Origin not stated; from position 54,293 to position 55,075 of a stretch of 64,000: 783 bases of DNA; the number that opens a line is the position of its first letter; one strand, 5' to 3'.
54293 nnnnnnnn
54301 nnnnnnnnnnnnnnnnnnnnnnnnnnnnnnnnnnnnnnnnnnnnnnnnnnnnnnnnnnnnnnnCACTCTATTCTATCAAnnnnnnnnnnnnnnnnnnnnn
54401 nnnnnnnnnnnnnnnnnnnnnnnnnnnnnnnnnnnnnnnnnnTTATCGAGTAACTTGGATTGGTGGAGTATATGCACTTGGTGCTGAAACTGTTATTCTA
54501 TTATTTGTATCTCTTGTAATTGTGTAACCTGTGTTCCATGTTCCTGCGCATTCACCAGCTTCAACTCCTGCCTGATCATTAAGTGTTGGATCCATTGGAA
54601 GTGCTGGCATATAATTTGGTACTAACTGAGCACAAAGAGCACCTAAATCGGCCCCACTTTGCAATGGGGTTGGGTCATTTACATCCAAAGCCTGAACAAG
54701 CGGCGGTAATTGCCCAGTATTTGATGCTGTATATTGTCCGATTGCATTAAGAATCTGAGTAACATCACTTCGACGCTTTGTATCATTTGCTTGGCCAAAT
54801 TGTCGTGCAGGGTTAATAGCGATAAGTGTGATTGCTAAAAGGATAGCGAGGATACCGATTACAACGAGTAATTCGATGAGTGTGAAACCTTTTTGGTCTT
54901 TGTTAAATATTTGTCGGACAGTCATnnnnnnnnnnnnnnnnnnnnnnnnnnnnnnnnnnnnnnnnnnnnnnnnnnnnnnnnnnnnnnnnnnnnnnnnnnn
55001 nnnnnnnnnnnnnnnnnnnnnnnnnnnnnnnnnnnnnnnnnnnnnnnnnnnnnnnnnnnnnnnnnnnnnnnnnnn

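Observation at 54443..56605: Tandem major-pilin paralogs with a divergent central segment and a duplicated palindromic 5' leader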

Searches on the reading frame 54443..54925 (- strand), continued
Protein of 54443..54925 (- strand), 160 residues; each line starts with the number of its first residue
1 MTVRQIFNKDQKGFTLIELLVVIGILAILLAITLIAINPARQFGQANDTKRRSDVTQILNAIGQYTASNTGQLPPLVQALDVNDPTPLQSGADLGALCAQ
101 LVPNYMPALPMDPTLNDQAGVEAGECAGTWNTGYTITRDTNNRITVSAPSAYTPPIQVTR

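Call 61: fold_search(model_id=the predicted structure, library=pdb)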
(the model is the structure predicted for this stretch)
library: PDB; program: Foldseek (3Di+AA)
matches with E <= 10: 70; with E <= 0.001: 0
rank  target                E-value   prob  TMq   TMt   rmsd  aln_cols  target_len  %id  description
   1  1t92_A                2.1e-01  0.90  0.41  0.58   5.0       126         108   16  Crystal structure of N-terminal truncated pseudopilin PulG (released 2004-10-05)
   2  7o6r                  2.1e+00  0.09  0.13  0.04   6.4        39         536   18  Crystal structure of bovine Hsc70(aa1-554)E213A/D214A in complex with 1H-Indazole (released 2022-05-04)
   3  4jnf                  3.1e+00  0.06  0.14  0.11   7.5        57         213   16  Allosteric opening of the polypeptide-binding site when an Hsp70 binds ATP (released 2013-05-29)
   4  6jpv_A                3.7e+00  0.06  0.13  0.13   6.2        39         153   15  Structural analysis of AIMP2-DX2 and HSP70 interaction (released 2019-10-02)
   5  8hmf_D                3.7e+00  0.06  0.16  0.02  10.9        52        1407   23  head module state 2 of Tetrahymena IFT-A (released 2023-06-14)
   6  5obv                  4.2e+00  0.09  0.14  0.04   3.0        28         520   25  Mycoplasma genitalium DnaK deletion mutant lacking SBDalpha in complex with ADP and Pi. (released 2018-05-09)
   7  5ij8_F                4.5e+00  0.15  0.17  0.08   1.9        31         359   10  Structure of the primary oncogenic mutant Y641N Hs/AcPRC2 in complex with a pyridone inhibitor (released 2016-05-04)
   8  4wv5_A                4.5e+00  0.08  0.13  0.14   3.2        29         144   17  HEAT SHOCK PROTEIN 70 SUBSTRATE BINDING DOMAIN (released 2015-01-14)
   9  3h0x                  4.8e+00  0.08  0.13  0.13   3.3        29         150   21  Crystal structure of peptide-binding domain of Kar2 protein from Saccharomyces cerevisiae (released 2009-04-21)
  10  4po2_B                4.8e+00  0.08  0.13  0.10   3.2        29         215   17  Crystal Structure of the Stress-Inducible Human Heat Shock Protein HSP70 Substrate-Binding Domain in Complex with Pept (released 2014-08-20)
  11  4r5k_B                4.8e+00  0.06  0.13  0.10   7.0        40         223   18  Crystal structure of the DnaK C-terminus (Dnak-SBD-B) (released 2014-09-10)
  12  5e85                  5.1e+00  0.08  0.13  0.09   3.1        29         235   17  isolated SBD of BiP (released 2015-12-30)
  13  7x3k_B                5.1e+00  0.06  0.14  0.05   6.1        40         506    2  Cryo-EM structure of RAC in the State C2 RNC-RAC complex (released 2022-06-29)
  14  6sr6_C                5.4e+00  0.08  0.14  0.04   2.6        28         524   21  Crystal structure of the RAC core with a pseudo substrate bound to Ssz1 SBD (released 2020-03-25)
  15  4wv5_B                5.4e+00  0.07  0.13  0.15   3.4        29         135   17  HEAT SHOCK PROTEIN 70 SUBSTRATE BINDING DOMAIN (released 2015-01-14)
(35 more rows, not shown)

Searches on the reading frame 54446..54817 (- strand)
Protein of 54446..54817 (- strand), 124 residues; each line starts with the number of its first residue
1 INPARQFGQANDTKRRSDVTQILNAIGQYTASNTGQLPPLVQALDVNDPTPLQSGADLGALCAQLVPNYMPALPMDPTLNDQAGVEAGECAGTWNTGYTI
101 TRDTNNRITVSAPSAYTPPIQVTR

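Call 20: find_related_loci(query=A3, collection=metagenome_contigs, flank=3000)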
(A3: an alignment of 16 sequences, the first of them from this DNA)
Query A3 (124 aa) in metagenome_contigs; peptide patterns used: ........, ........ (x = any residue, [..] = any of these).
307 stretches matched a pattern; 205 encode a relative of the query (tblastn E <= 1e-3); the best 80 are kept; 80 distinct loci.
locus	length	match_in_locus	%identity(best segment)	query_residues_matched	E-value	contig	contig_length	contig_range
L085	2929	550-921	65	1-124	2e-50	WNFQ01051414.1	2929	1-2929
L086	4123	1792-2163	65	1-124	2e-50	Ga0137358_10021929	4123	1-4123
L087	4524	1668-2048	67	1-124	2e-49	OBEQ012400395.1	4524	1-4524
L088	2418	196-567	65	1-124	6e-49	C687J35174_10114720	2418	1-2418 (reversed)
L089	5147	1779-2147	61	1-124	6e-48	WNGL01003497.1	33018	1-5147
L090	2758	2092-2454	66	1-124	1e-47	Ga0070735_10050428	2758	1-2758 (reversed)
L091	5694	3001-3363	65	1-124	8e-48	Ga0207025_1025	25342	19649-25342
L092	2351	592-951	68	1-124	2e-47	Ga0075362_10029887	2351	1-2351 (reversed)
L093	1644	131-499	60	1-124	6e-48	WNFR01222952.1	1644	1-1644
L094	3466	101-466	69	1-124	1e-46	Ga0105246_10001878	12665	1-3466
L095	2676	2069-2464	61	1-124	1e-46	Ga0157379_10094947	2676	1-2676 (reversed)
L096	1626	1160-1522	65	1-124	1e-47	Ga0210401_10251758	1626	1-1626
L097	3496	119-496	63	1-124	3e-46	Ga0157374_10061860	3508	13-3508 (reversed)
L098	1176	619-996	63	1-124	4e-48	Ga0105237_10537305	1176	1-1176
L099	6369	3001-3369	62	1-124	4e-45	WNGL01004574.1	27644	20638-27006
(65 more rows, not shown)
